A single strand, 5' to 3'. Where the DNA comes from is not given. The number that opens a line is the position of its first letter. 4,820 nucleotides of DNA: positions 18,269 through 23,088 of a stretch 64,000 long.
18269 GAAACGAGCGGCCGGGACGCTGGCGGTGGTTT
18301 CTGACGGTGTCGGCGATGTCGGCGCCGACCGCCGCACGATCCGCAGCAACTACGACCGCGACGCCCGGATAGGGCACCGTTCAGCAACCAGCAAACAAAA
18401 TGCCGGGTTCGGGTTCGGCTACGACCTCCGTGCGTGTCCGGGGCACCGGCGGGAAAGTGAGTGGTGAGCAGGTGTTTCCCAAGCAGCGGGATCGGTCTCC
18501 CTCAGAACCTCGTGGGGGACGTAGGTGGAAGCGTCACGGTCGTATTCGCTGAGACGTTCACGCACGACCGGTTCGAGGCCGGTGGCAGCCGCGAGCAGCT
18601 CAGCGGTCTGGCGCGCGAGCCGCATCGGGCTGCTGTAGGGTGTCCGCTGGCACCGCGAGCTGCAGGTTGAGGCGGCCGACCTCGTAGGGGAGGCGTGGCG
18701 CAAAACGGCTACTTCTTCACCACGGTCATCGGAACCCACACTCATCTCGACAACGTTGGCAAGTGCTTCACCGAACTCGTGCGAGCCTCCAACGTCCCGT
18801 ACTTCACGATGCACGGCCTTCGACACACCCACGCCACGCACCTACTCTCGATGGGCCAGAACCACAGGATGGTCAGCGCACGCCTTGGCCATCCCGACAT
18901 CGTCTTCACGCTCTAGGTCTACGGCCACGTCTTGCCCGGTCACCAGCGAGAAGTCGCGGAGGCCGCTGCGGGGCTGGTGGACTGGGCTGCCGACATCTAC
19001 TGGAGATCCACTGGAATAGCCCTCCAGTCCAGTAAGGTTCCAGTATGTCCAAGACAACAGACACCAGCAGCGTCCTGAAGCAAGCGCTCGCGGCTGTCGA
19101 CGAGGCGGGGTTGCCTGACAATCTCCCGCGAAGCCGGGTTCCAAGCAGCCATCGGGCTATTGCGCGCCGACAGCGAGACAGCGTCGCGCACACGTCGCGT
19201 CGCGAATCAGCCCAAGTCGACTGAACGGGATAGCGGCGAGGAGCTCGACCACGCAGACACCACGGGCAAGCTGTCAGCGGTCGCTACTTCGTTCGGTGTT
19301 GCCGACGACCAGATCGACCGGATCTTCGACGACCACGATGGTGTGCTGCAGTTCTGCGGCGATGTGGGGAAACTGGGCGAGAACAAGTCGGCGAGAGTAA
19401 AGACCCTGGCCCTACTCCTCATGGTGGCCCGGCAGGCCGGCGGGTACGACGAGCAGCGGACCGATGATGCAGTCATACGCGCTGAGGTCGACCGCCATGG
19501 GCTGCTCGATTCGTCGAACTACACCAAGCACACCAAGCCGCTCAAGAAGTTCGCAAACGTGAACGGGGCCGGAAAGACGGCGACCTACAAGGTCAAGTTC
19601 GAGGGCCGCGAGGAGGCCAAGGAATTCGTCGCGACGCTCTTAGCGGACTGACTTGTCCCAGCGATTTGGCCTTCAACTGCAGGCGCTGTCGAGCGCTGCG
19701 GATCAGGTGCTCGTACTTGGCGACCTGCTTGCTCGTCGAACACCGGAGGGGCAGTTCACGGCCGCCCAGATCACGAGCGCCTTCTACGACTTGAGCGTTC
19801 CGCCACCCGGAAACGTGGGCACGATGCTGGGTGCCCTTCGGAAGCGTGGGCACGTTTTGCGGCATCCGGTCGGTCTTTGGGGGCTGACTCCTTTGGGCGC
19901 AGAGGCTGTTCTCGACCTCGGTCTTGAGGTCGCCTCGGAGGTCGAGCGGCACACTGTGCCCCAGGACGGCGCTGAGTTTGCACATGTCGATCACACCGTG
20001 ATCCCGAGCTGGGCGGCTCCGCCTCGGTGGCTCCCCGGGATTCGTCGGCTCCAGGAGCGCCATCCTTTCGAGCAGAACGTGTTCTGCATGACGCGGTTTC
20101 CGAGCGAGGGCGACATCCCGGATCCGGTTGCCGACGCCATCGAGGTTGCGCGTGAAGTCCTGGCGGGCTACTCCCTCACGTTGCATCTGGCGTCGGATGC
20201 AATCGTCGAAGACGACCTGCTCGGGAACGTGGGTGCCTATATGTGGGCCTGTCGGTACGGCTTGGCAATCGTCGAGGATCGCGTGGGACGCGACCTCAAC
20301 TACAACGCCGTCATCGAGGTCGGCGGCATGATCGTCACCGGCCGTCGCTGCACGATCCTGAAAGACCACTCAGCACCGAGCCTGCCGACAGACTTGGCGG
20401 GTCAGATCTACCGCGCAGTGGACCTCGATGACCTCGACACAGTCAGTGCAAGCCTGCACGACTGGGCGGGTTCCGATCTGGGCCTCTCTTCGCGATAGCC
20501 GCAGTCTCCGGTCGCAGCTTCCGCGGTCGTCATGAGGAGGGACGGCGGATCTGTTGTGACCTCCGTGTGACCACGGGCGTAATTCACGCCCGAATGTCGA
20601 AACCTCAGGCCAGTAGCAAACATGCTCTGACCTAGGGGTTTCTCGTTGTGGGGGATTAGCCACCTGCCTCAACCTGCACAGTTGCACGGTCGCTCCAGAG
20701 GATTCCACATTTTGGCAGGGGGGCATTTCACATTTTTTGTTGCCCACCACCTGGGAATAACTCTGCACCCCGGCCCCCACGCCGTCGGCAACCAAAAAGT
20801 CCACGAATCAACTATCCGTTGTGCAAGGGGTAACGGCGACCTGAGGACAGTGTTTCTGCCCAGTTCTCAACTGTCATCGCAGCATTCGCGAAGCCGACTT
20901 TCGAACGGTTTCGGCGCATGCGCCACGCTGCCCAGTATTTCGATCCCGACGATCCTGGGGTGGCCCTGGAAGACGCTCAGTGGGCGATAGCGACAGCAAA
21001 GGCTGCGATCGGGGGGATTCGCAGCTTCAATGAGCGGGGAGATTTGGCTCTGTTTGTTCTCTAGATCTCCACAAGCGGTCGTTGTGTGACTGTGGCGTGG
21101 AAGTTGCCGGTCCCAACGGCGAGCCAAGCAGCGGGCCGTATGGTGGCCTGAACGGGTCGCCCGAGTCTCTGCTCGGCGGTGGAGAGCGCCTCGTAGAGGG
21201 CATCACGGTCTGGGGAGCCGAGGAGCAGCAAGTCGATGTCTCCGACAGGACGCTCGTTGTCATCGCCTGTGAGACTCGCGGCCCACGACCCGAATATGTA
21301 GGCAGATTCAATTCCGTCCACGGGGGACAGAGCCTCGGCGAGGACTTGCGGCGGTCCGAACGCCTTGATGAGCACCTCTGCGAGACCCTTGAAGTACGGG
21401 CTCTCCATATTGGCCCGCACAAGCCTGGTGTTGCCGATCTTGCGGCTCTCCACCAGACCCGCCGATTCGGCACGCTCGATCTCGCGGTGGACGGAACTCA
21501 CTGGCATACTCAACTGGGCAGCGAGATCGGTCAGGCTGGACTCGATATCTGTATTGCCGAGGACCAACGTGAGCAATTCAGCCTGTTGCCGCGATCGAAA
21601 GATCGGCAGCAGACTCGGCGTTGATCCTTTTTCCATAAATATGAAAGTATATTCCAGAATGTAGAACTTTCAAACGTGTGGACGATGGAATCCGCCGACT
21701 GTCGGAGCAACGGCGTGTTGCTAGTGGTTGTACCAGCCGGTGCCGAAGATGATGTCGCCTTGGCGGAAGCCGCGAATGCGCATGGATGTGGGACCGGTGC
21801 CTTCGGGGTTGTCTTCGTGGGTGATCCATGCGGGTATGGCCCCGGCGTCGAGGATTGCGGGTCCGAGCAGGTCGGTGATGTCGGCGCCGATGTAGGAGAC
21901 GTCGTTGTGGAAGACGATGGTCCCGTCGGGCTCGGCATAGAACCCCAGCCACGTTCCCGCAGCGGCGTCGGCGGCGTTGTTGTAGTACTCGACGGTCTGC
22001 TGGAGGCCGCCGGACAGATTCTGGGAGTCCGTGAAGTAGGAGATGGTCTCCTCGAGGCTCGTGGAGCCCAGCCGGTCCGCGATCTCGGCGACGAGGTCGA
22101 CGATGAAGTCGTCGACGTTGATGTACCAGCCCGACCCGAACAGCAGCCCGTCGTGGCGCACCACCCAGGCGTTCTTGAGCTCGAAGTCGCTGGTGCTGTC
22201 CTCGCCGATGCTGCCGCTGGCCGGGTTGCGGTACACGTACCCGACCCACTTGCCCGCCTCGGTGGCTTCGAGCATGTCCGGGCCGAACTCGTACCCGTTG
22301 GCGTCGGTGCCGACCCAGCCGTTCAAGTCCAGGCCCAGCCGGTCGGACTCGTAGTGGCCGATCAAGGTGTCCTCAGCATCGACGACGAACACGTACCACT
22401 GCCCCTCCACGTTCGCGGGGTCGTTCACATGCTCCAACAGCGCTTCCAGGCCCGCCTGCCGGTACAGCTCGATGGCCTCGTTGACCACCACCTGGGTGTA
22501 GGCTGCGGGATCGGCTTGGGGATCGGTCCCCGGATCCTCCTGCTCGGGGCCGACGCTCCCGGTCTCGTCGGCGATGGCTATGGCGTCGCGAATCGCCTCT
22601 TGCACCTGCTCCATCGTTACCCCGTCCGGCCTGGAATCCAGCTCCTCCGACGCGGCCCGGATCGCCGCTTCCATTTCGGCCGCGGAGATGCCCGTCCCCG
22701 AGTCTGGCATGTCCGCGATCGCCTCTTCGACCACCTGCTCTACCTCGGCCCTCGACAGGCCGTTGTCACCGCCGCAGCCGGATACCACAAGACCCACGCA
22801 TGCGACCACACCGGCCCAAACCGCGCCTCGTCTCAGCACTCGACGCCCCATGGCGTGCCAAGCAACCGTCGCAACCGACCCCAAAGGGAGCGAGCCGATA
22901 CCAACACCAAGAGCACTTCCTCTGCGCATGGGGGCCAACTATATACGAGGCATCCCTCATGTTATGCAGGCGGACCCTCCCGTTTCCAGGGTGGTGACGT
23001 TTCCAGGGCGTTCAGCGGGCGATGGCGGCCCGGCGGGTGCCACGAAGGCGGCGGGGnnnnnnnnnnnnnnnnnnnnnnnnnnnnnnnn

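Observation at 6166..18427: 12-kb low-GC defence island: AbiE and MmeI-type RM flanking several uncharacterised solitary genes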

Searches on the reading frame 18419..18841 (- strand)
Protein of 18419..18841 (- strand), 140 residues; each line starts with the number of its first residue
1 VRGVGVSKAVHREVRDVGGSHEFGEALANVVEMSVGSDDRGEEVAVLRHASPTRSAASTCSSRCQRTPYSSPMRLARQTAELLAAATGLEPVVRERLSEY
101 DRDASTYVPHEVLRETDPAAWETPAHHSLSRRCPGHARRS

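Call 12: search_protein_families(library=pfam, proteins=[window:18419-18841:-], max_evalue=0.001)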
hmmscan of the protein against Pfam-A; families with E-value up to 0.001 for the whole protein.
window:18419-18841:- (140 aa): 1 family
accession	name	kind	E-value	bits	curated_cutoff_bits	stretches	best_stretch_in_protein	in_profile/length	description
PF00300.27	His_Phos_1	-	1.2e-07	32.1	21.7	1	65-134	46-114/194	Histidine phosphatase superfamily (branch 1)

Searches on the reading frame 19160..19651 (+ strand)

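Call 12: search_protein_families(library=pfam, proteins=[window:19160-19651:+], max_evalue=0.001)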
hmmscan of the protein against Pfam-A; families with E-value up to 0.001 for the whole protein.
window:19160-19651:+ (163 aa): 0 families

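Call 49: search_protein_families(library=pfam, proteins=[window:19160-19651:+], max_evalue=0.5)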
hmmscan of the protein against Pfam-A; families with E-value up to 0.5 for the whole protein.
window:19160-19651:+ (163 aa): 2 families
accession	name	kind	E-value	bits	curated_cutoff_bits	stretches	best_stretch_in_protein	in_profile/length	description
PF13542.12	HTH_Tnp_ISL3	-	0.03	14.2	27.4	1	39-59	30-50/51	Helix-turn-helix domain of transposase family ISL3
PF21739.2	DUF6866_N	-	0.22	11.7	27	1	102-159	84-141/153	Family of unknown function (DUF6866) N-terminal domain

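Call 50: search_protein_families(library=padloc, proteins=[window:19160-19651:+], max_evalue=0.1)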
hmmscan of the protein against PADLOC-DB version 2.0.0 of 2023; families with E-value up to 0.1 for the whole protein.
window:19160-19651:+ (163 aa): 0 families

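Call 67: search_protein_families(library=ncbifam, proteins=[window:19160-19651:+], max_evalue=0.01)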
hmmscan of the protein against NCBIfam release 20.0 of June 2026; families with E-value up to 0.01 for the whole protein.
window:19160-19651:+ (163 aa): 0 families

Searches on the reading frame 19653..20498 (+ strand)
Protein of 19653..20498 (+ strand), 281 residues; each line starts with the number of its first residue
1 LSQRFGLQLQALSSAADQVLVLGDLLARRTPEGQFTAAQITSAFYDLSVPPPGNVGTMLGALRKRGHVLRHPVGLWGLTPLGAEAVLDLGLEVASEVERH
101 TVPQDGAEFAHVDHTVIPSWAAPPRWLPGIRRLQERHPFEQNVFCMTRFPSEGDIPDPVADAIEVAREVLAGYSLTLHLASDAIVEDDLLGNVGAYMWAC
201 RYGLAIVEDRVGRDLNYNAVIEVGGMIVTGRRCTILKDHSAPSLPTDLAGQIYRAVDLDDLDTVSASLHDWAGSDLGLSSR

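Call 12: search_protein_families(library=pfam, proteins=[window:19653-20498:+], max_evalue=0.001)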
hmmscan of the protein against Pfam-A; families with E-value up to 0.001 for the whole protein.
window:19653-20498:+ (281 aa): 0 families

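Call 49: search_protein_families(library=pfam, proteins=[window:19653-20498:+], max_evalue=0.5)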
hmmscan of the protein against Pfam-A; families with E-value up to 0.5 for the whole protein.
window:19653-20498:+ (281 aa): 0 families

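Call 50: search_protein_families(library=padloc, proteins=[window:19653-20498:+], max_evalue=0.1)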
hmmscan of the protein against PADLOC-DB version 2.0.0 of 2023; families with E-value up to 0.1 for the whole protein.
window:19653-20498:+ (281 aa): 0 families

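Call 67: search_protein_families(library=ncbifam, proteins=[window:19653-20498:+], max_evalue=0.01)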
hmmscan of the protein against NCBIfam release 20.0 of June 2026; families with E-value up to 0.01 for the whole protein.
window:19653-20498:+ (281 aa): 0 families

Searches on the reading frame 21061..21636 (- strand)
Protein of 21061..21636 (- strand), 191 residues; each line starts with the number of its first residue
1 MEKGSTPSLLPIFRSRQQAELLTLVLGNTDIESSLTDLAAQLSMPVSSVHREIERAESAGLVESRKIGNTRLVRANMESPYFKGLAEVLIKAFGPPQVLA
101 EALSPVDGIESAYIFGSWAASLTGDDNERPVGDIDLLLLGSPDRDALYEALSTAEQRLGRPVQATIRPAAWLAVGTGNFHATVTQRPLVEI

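Call 49: search_protein_families(library=pfam, proteins=[window:21061-21636:-], max_evalue=0.5)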
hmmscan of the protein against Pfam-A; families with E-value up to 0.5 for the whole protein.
window:21061-21636:- (191 aa): 8 families
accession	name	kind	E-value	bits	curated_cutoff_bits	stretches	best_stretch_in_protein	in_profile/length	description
PF25212.1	HVO_A0114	-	0.00094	19.4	27.6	1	18-72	24-76/84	HVO_A0114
PF09339.16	HTH_IclR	-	0.0014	18.8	22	1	28-63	14-49/52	IclR helix-turn-helix domain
PF12802.13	MarR_2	-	0.0043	17.6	27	1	16-65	5-53/61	MarR family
PF18765.7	Polbeta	-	0.0071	16.9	26.9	1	100-157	4-58/93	Polymerase beta, Nucleotidyltransferase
PF16221.11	HTH_47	-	0.032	14.2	27.1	1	16-63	30-77/78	winged helix-turn-helix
PF13412.12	HTH_24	-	0.064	13.3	21.9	1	34-63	19-48/48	Winged helix-turn-helix DNA-binding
PF13545.12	HTH_Crp_2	-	0.077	13.4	27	1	30-66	20-57/70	Crp-like helix-turn-helix domain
PF12840.13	HTH_20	-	0.1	13.1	27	1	33-65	19-51/51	Helix-turn-helix domain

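Call 50: search_protein_families(library=padloc, proteins=[window:21061-21636:-], max_evalue=0.1)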
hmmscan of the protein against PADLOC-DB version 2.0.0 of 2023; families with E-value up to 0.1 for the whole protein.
window:21061-21636:- (191 aa): 13 families
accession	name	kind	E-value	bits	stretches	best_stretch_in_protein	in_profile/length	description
PDLC04370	PDC-M05A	-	1.4e-47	160.1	1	5-191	4-187/194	-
PDLC04368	PDC-M05A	-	6.5e-30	102.5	1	12-166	9-160/201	-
PDLC04372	PDC-M05A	-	5.8e-19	67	1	37-166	3-129/167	-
PDLC04371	PDC-M05A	-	1.9e-08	32.2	1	15-165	30-178/211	-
PDLC01852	CARF3--CARF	-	5.4e-05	21.2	1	17-75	144-200/208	-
PDLC01860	CARF3--CARF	-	0.00043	18.4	1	16-77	143-202/210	-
PDLC01438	Csa3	-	0.0023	16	1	14-87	146-211/305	"CAS-I,CAS-II,CAS-III,CAS-IV,CAS-V,CAS-VI; associated_signaling"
PDLC01720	Csa3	-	0.0046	15.5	1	34-89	44-92/118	Csa3_1_CAS-I-II-III-IV-V-VI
PDLC04902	PDC-S09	-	0.0094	14.3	1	107-163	19-73/97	-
PDLC01866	CARF3--CARF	-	0.016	13.2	1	16-74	139-195/207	-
PDLC01848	CARF3--CARF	-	0.017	12.8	1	31-66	148-183/197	-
PDLC01044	Csa3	-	0.037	11.9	1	32-66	149-183/194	Type I-A associated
PDLC01867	CARF3--CARF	-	0.066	11.1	1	30-75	154-199/200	-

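Call 67: search_protein_families(library=ncbifam, proteins=[window:21061-21636:-], max_evalue=0.01)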
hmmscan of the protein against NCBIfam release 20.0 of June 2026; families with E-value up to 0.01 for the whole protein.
window:21061-21636:- (191 aa): 2 families
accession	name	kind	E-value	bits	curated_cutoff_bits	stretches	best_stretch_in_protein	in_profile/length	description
NF041413.1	ArsR_Rv2640c_fam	equivalog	0.0002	21.8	155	1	20-79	46-105/118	Rv2640c family ArsR-like transcriptional regulator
NF033788.1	HTH_metalloreg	subfamily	0.0018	18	55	1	32-78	25-71/77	metalloregulator ArsR/SmtB family transcription factor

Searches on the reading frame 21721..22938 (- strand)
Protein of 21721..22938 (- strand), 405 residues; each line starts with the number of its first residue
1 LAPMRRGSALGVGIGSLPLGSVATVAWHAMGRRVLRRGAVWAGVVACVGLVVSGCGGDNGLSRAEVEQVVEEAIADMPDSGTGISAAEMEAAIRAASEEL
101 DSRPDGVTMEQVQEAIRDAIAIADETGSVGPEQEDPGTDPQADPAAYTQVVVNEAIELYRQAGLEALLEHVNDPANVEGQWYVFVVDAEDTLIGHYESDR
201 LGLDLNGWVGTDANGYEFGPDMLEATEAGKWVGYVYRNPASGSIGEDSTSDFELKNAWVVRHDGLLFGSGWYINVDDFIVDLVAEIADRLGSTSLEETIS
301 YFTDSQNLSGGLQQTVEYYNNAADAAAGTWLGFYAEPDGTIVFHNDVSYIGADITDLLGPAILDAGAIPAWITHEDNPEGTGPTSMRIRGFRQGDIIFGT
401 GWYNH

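Call 12: search_protein_families(library=pfam, proteins=[window:21721-22938:-], max_evalue=0.001)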
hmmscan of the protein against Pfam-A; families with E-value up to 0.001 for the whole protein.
window:21721-22938:- (405 aa): 0 families

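Call 49: search_protein_families(library=pfam, proteins=[window:21721-22938:-], max_evalue=0.5)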
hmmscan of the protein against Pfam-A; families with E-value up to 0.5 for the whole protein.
window:21721-22938:- (405 aa): 3 families
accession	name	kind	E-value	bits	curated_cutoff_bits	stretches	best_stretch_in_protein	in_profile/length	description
PF17200.10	sCache_2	-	0.0051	17.2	25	1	163-245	37-120/155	Single Cache domain 2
PF08269.17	dCache_2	-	0.0085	15.7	26.5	1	165-298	78-206/298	Cache domain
PF17203.10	sCache_3_2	-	0.024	15.2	28.4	0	158-206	34-79/140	Single cache domain 3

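Call 50: search_protein_families(library=padloc, proteins=[window:21721-22938:-], max_evalue=0.1)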
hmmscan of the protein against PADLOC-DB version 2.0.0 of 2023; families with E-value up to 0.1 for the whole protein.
window:21721-22938:- (405 aa): 0 families

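Call 67: search_protein_families(library=ncbifam, proteins=[window:21721-22938:-], max_evalue=0.01)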
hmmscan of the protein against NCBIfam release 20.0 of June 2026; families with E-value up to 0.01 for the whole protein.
window:21721-22938:- (405 aa): 0 families
